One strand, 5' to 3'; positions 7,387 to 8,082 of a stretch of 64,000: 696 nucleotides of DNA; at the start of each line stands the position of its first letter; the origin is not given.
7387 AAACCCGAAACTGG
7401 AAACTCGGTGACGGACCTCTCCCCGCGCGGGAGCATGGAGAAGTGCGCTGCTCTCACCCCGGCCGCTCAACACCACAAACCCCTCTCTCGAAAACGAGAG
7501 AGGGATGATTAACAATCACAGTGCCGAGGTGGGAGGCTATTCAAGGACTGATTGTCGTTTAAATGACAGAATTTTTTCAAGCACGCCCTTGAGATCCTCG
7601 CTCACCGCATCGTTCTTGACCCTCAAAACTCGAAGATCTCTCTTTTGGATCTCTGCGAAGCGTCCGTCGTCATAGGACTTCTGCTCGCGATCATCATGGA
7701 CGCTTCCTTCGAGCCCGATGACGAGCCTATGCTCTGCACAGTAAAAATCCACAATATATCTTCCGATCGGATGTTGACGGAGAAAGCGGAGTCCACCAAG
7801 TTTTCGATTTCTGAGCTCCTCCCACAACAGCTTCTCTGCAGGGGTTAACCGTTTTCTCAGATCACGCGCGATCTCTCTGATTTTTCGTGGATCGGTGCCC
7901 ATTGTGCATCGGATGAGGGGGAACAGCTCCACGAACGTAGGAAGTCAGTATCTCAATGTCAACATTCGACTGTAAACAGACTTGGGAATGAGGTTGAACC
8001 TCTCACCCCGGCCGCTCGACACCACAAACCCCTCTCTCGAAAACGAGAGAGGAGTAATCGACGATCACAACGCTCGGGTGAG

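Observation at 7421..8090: Two copies of an 85-bp structured repeat bracket a DUF559 nuclease-fold gene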

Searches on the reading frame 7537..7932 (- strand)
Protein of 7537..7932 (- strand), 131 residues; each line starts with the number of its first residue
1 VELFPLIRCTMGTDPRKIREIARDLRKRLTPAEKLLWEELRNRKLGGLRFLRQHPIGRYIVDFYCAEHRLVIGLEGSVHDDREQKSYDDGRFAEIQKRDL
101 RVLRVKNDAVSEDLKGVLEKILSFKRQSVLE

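Call 10: search_protein_families(library=pfam, proteins=[window:7537-7932:-], max_evalue=0.01)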
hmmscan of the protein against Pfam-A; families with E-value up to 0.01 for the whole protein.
window:7537-7932:- (131 aa): 2 families
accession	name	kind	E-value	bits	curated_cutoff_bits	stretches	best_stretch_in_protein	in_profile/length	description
PF04480.18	DUF559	-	2.4e-32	111.5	20.6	1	17-123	2-106/109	Protein of unknown function (DUF559)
PF08169.17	RBB1NT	-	0.0067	16.9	25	1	85-129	46-91/94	RBB1NT (NUC162) domain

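Call 11: find_homologous_proteins(query=window:7540-7902:-)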
Query seq(121 aa) (121 aa): 267 proteins with E <= 0.001 among 280 candidates; the best 120 are listed.
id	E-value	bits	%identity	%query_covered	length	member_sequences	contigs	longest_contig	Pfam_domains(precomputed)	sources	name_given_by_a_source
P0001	8.1e-69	247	95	100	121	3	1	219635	PF04480.19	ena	-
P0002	1.6e-43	166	66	96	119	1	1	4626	PF04480.19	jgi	-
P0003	5.4e-39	151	63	95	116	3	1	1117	PF04480.19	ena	-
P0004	1.6e-38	149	62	95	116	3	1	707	PF04480.19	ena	-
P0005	1.1e-37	147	60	98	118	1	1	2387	PF04480.19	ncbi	-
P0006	7.4e-36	141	59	96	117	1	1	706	PF04480.19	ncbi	-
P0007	1.2e-35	140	57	94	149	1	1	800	PF04480.19,PF18741.8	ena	-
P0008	2.3e-35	139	62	91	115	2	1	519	PF04480.19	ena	-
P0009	4.7e-35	138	60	92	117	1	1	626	PF04480.19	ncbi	-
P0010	1.2e-34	137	62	91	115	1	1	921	PF04480.19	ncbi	-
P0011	3.6e-33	132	58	88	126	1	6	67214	PF04480.19,PF18741.8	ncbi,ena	-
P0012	7.2e-33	131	53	96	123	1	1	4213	PF04480.19,PF18741.8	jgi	jgi:very-short-patch-repair endonuclease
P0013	1.3e-32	130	61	88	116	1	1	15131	PF04480.19,PF18741.8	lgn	-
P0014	4.6e-32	129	55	84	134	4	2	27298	PF04480.19,PF18741.8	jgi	-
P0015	2.8e-30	123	56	87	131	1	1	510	PF04480.19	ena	-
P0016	4.5e-30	122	54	92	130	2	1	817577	PF04480.19,PF18741.8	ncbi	-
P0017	4.7e-30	122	55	95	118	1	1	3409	PF04480.19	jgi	jgi:very-short-patch-repair endonuclease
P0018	8.6e-30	121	57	85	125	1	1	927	PF04480.19,PF18741.8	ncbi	-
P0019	9.8e-30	121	54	87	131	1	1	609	PF04480.19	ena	-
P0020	9.8e-30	121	54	87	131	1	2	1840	PF04480.19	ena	-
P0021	1.6e-29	120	56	78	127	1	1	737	PF04480.19,PF18741.8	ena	-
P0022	1.8e-29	120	55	84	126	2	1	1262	PF04480.19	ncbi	-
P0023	2.4e-29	120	56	87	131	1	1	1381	PF04480.19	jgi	-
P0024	2.6e-29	120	54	87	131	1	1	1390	PF04480.19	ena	-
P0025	3.1e-29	120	56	87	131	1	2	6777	PF04480.19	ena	-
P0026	3.7e-29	119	53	87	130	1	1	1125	PF04480.19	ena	-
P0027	4.3e-29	119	54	87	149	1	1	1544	PF04480.19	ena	-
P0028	6.4e-29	119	54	87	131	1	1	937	PF04480.19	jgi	jgi:very-short-patch-repair endonuclease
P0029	8.1e-29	118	54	87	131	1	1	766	PF04480.19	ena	-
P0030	9.5e-29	118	50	92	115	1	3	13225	PF04480.19,PF18741.8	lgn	-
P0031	1.7e-28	117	52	87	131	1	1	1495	PF04480.19,PF18741.8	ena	-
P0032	1.7e-28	117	52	87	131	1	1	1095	PF04480.19,PF18741.8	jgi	-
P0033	2.4e-28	117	54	87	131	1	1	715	PF04480.19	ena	-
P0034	2.6e-28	117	52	87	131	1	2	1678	PF04480.19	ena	-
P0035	2.6e-28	117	52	87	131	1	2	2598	PF04480.19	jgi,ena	jgi:very-short-patch-repair endonuclease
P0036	4.0e-28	116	55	88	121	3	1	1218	PF04480.19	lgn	-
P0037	4.4e-28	116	50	87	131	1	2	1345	PF04480.19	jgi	-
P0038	4.5e-28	116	56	88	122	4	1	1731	PF04480.19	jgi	jgi:very-short-patch-repair endonuclease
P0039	7.2e-28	115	54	87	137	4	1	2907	PF04480.19,PF18741.8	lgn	-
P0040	7.6e-28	115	52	87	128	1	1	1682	PF04480.19,PF18741.8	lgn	-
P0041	9.1e-28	115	52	87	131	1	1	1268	PF04480.19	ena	-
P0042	9.8e-28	115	52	87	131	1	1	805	PF04480.19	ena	-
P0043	1.7e-27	114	53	87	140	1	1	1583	PF04480.19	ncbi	-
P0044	2.4e-27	113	55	88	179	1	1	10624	PF04480.19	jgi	jgi:very-short-patch-repair endonuclease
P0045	2.6e-27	113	52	87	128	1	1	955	PF04480.19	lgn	-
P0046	3.1e-27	113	53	92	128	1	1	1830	PF04480.19,PF18741.8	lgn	-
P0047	4.4e-27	113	53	88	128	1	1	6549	PF04480.19,PF18741.8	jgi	-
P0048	4.6e-27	113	51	87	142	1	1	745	PF04480.19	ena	-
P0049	8.8e-27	112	51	88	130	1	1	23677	PF04480.19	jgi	jgi:very-short-patch-repair endonuclease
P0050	2.5e-26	110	55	88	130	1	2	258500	PF04480.19,PF18741.8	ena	-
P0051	2.5e-26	110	50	87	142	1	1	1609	PF04480.19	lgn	-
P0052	3.3e-26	110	50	87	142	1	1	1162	PF04480.19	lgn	-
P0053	3.5e-26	110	50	87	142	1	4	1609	PF04480.19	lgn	-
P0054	4.1e-26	109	51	87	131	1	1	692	PF04480.19,PF18741.8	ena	-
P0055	4.2e-26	109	49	87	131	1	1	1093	PF04480.19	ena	-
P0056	6.2e-26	109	50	87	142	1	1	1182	PF04480.19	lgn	-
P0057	7.6e-26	109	50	87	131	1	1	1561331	PF04480.19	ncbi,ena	-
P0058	1.0e-25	108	50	88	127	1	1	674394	PF04480.19,PF18741.8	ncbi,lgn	-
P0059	1.2e-25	108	51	89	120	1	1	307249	PF04480.19,PF18741.8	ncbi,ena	-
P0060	1.5e-25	108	48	87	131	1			PF04480.19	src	-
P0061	2.0e-25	107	51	88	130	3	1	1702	PF04480.19,PF18741.8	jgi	jgi:very-short-patch-repair endonuclease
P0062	2.0e-25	107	51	88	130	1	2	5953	PF04480.19,PF18741.8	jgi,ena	-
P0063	2.1e-25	107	50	87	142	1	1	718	PF04480.19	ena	-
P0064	2.5e-25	107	53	86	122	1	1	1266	PF04480.19,PF18741.8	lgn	-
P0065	2.6e-25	107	50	86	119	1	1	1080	PF04480.19,PF18741.8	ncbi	-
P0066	2.7e-25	107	50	86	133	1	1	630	PF04480.19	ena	-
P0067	2.9e-25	107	51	85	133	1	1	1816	PF04480.19,PF18741.8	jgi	jgi:very-short-patch-repair endonuclease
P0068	3.8e-25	106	55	86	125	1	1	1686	PF04480.19,PF18741.8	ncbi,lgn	-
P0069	4.6e-25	106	51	85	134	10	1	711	PF04480.19,PF18741.8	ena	-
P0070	4.8e-25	106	46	88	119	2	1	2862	PF04480.19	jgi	jgi:very-short-patch-repair endonuclease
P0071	1.1e-24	105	50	93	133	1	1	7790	PF04480.19,PF18741.8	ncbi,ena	-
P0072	1.5e-24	104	50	88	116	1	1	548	PF04480.19,PF18741.8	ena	-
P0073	2.2e-24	104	50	93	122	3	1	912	PF04480.19,PF18741.8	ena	-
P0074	4.6e-24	103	50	93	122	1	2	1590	PF04480.19,PF18741.8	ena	-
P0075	4.8e-24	103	50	93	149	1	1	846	PF04480.19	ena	-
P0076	5.0e-24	103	50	87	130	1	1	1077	PF04480.19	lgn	-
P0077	5.1e-24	103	54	84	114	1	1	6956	PF04480.19,PF18741.8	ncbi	ncbi:endonuclease domain-containing protein [Candidatus Neomarinimicrobiota bacterium]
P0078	5.8e-24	103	48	88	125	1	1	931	PF04480.19,PF18741.8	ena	-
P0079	7.2e-24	102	48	88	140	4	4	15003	PF04480.19,PF18741.8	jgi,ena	-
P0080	9.1e-24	102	52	85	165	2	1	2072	PF04480.19,PF18741.8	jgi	-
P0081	9.5e-24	102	50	88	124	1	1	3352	PF04480.19,PF18741.8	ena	-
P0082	1.2e-23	102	44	87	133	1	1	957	PF04480.19,PF18741.8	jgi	-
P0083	1.6e-23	101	47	95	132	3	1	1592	PF04480.19,PF18741.8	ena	-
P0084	2.6e-23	100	48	84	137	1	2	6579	PF04480.19,PF18741.8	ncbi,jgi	jgi:very-short-patch-repair endonuclease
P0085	3.0e-23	100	57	79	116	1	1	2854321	PF04480.19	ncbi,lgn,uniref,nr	ncbi:endonuclease domain-containing protein [Thermoflavifilum thermophilum]|uniref:Very-short-patch-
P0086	3.5e-23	100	53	84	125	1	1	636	PF04480.19,PF18741.8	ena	-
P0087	3.5e-23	100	49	85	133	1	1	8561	PF04480.19,PF18741.8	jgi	jgi:very-short-patch-repair endonuclease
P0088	3.6e-23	100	52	88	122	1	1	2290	PF04480.19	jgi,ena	-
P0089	3.8e-23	100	47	89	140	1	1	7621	PF04480.19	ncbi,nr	ncbi:MAG: endonuclease domain-containing protein [Candidatus Marinimicrobia bacterium]|nr:endonuclea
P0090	4.6e-23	100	50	87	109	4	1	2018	PF04480.19,PF18741.8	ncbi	-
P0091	4.8e-23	100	49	88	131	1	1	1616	PF04480.19,PF18741.8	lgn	-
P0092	5.2e-23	99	52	86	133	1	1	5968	PF04480.19,PF18741.8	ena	-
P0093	5.4e-23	99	50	88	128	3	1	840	PF04480.19,PF18741.8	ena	-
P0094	6.7e-23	99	50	90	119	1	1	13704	PF04480.19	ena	-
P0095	7.1e-23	99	49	89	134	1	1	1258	PF04480.19,PF18741.8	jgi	jgi:very-short-patch-repair endonuclease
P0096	8.3e-23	99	49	88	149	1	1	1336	PF04480.19,PF18741.8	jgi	jgi:very-short-patch-repair endonuclease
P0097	1.7e-22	98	50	88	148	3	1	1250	PF04480.19,PF18741.8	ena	-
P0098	2.7e-22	97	48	88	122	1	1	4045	PF04480.19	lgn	-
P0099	3.1e-22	97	53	84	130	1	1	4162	PF04480.19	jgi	jgi:very-short-patch-repair endonuclease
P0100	4.2e-22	97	49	87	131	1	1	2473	PF04480.19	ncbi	-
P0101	4.3e-22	97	50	87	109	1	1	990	PF04480.19,PF18741.8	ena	-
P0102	4.8e-22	96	47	88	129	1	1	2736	PF04480.19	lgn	-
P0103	5.2e-22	96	47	88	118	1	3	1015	PF04480.19,PF18741.8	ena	-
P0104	5.5e-22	96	45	86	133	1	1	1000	PF04480.19,PF18741.8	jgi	jgi:very-short-patch-repair endonuclease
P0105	5.5e-22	96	46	88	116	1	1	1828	PF04480.19,PF18741.8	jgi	jgi:very-short-patch-repair endonuclease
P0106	5.7e-22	96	47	89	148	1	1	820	PF04480.19,PF18741.8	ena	-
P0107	9.6e-22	95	49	87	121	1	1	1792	PF04480.19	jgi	jgi:very-short-patch-repair endonuclease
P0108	1.2e-21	95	53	84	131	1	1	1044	PF04480.19,PF18741.8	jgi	-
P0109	1.3e-21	95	44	92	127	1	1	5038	PF04480.19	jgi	jgi:very-short-patch-repair endonuclease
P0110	1.5e-21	95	53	79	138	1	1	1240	PF04480.19,PF18741.8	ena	-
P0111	1.5e-21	95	52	76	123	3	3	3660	PF04480.19,PF18741.8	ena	-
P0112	1.6e-21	95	51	84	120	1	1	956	PF04480.19,PF18741.8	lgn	-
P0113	1.9e-21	94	47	85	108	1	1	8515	PF04480.19,PF18741.8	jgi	-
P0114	1.9e-21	94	49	88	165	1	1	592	PF04480.19,PF18741.8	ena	-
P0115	2.0e-21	94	48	90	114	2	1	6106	PF04480.19,PF18741.8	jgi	jgi:very-short-patch-repair endonuclease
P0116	2.1e-21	94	50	85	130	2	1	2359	PF04480.19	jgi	jgi:very-short-patch-repair endonuclease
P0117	2.3e-21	94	50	86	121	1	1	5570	PF04480.19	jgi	jgi:very-short-patch-repair endonuclease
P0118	2.3e-21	94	51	82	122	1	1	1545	PF04480.19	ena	-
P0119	3.1e-21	94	46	91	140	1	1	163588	PF04480.19,PF18741.8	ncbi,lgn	ncbi:MAG: DUF559 domain-containing protein [Dehalococcoidia bacterium]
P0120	3.5e-21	94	50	85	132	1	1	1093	PF04480.19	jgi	jgi:very-short-patch-repair endonuclease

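Call 13: find_encoding_contigs(protein=P0001, flank=6000, max_places=4)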
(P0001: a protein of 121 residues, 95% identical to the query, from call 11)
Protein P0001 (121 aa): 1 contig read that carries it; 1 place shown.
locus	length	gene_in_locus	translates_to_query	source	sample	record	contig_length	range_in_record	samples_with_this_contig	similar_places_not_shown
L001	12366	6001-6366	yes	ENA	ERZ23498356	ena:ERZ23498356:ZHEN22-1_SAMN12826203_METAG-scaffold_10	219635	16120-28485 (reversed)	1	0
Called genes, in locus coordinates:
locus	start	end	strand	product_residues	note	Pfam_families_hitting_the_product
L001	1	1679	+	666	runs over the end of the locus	PF04055:Radical_SAM, PF19288:CofH_C, PF02621:VitK2_biosynth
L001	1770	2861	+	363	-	PF04055:Radical_SAM, PF19288:CofH_C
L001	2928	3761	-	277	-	PF02621:VitK2_biosynth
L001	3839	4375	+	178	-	PF05163:DinB, PF12867:DinB_2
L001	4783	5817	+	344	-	PF08240:ADH_N, PF00107:ADH_zinc_N, PF13602:ADH_zinc_N_2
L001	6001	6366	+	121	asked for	PF04480:DUF559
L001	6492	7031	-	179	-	-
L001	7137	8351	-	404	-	PF01053:Cys_Met_Meta_PP, PF00155:Aminotran_1_2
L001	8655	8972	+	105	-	-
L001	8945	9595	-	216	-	PF00753:Lactamase_B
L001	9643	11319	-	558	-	PF05833:NFACT_N, PF05670:NFACT-R_1, PF18297:NFACT-R_2 (weak)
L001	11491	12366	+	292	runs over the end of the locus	PF03755:YicC-like_N, PF08340:YicC-like_C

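Call 14: find_encoding_contigs(protein=P0002, flank=3000, max_places=3)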
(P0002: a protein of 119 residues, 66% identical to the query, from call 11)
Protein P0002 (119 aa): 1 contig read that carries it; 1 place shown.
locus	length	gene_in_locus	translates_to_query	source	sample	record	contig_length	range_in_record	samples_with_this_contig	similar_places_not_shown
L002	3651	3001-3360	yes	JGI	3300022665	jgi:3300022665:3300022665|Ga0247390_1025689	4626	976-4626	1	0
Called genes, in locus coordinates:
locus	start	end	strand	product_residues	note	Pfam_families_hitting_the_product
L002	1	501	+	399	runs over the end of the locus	PF14907:NTP_transf_5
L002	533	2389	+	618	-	PF00664:ABC_membrane, PF00005:ABC_tran, PF02463:SMC_N (weak)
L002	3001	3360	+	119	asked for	PF04480:DUF559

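Call 27: find_related_loci(query=A2, collection=metagenome_contigs, flank=2500)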
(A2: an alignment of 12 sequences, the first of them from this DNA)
Query A2 (121 aa) in metagenome_contigs; peptide patterns used: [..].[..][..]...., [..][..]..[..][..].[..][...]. (x = any residue, [..] = any of these).
600 stretches matched a pattern (row limit reached: there are more); 556 encode a relative of the query (tblastn E <= 1e-3); the best 80 are kept; 80 distinct loci.
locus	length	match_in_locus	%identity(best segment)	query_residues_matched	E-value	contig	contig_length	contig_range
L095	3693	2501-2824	58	5-112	2e-37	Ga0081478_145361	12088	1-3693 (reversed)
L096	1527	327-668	51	5-118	7e-38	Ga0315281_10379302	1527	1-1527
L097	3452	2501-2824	56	5-112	4e-36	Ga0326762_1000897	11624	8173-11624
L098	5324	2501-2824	56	5-112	4e-36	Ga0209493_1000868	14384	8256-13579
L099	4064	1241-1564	56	5-112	4e-36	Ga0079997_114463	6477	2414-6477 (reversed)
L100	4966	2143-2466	56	5-112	4e-36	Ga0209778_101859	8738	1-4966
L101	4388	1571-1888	58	11-116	7e-36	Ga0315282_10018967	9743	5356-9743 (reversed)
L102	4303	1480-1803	54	6-113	2e-34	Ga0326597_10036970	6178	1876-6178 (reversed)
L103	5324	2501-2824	51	5-112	3e-34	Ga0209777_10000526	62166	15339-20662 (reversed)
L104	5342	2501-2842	52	1-114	3e-32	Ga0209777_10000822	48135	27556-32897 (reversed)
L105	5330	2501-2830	46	5-114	2e-31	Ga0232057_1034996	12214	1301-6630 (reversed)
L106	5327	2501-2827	46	5-113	2e-31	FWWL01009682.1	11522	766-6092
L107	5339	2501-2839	50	1-113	3e-31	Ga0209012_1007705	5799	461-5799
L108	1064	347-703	51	1-114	8e-32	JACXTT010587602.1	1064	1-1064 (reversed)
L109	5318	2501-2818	48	6-111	4e-30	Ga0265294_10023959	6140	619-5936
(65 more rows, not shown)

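Call 42: search_solved_structures(query=window:7540-7902:-, max_evalue=1, show_alignments=2)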
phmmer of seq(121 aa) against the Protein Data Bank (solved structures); distinct sequences matched with E-value up to 1: 1.
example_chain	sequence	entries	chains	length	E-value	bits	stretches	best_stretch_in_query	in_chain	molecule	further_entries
3hrl_A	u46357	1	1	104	3e-14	56.6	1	19-114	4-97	Endonuclease-Like Protein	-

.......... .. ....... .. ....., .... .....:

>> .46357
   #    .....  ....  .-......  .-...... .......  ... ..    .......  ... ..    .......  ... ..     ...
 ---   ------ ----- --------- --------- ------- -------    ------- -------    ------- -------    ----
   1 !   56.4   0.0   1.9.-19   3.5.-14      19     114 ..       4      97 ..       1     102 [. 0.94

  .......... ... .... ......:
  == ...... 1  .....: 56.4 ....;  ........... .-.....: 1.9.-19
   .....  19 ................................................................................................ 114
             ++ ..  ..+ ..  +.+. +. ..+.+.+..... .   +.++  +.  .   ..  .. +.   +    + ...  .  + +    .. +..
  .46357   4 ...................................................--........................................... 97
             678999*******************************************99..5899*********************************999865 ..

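Call 55: search_solved_structures(query=A1, max_evalue=10, show_alignments=4)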
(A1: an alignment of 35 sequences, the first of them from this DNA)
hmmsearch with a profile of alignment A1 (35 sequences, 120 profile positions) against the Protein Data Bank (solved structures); distinct sequences matched with E-value up to 10: 11.
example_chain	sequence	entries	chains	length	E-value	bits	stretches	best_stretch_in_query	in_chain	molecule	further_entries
3hrl_A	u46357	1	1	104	2.1e-30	108.3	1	20-118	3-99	Endonuclease-Like Protein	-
3r3p_A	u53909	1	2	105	2.4e-07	33.9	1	44-116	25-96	Mobile intron protein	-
1y5o_A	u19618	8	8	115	0.11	15.7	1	60-117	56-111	RNA polymerase II transcription factor B 73 kDa subunit | RNA polymerase II transcription factor B subunit 1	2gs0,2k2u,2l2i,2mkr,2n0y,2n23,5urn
2lox_A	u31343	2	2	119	0.12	15.6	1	60-117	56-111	RNA polymerase II transcription factor B subunit 1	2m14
4oky_C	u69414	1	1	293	0.16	15.1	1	49-112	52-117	Restriction endonuclease PvuRts1 I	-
4oq2_A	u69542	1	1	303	0.16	15.1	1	49-112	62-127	Restriction endonuclease PvuRts1 I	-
7k01_1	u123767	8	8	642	0.44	13.7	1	60-116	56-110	General transcription and DNA repair factor IIH subunit TFB1 | TFB1 isoform 1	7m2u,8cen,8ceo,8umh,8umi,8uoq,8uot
7k04_1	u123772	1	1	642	0.44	13.7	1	60-116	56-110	General transcription and DNA repair factor IIH subunit TFB1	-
7o4i_1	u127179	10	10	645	0.45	13.7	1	60-116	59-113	General transcription and DNA repair factor IIH subunit TFB1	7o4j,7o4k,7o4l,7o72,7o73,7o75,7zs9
7ml3_1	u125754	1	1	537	1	12.5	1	60-116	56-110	Tfb1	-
7ml0_1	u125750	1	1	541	1.4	12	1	60-116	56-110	DNA-directed RNA polymerase subunit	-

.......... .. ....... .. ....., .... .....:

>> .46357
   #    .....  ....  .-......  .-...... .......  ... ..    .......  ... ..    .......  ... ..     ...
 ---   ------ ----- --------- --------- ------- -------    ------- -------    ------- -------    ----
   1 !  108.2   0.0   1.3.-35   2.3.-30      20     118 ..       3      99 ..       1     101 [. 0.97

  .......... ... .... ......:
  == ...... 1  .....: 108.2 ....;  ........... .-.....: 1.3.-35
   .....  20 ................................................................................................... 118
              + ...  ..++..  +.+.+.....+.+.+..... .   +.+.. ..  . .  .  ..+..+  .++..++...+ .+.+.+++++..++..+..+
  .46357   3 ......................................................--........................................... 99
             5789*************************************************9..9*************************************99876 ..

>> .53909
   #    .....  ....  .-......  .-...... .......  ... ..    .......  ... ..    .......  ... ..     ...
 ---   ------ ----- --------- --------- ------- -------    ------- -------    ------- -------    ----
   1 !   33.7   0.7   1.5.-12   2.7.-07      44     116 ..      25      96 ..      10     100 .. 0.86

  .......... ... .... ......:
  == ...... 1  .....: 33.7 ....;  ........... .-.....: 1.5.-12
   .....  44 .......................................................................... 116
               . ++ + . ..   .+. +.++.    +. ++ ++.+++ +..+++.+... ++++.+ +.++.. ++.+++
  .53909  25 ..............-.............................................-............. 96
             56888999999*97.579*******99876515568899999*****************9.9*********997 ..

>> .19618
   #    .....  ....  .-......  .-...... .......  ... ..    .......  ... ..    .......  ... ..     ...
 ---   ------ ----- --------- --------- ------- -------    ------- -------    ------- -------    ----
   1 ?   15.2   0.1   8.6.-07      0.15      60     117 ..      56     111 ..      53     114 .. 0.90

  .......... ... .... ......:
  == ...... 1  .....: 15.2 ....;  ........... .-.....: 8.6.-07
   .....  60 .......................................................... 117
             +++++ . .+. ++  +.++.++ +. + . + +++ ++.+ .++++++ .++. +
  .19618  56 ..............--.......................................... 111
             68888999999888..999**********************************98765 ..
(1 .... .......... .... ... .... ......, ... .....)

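Call 63: predict_structure(alignment_id=A1)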
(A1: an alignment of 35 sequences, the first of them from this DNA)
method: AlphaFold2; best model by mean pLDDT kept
length: 121 residues; sequences in the alignment: 35
mean_pLDDT: 85.9   pTM: 0.79
mean pLDDT of the five models: 85.9, 85.2, 84.6, 84.3, 83.5
residues with pLDDT >= 90: 77; 70-90: 24; 50-70: 17; < 50: 3
segments of 3 or more residues with pLDDT < 50: none
pLDDT, mean of each block of 10 residues (from residue 1): 78 92 96 95 92 95 77 59 84 93 96 78 46
secondary structure, 60 per line:
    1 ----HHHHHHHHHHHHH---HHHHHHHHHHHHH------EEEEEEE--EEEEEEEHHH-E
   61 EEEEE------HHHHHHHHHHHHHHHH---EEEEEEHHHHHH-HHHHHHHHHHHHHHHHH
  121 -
elements in order: H5-17 H21-33 E40-46 E49-55 E60-65 H72-87 E91-96 H97-102 H104-120
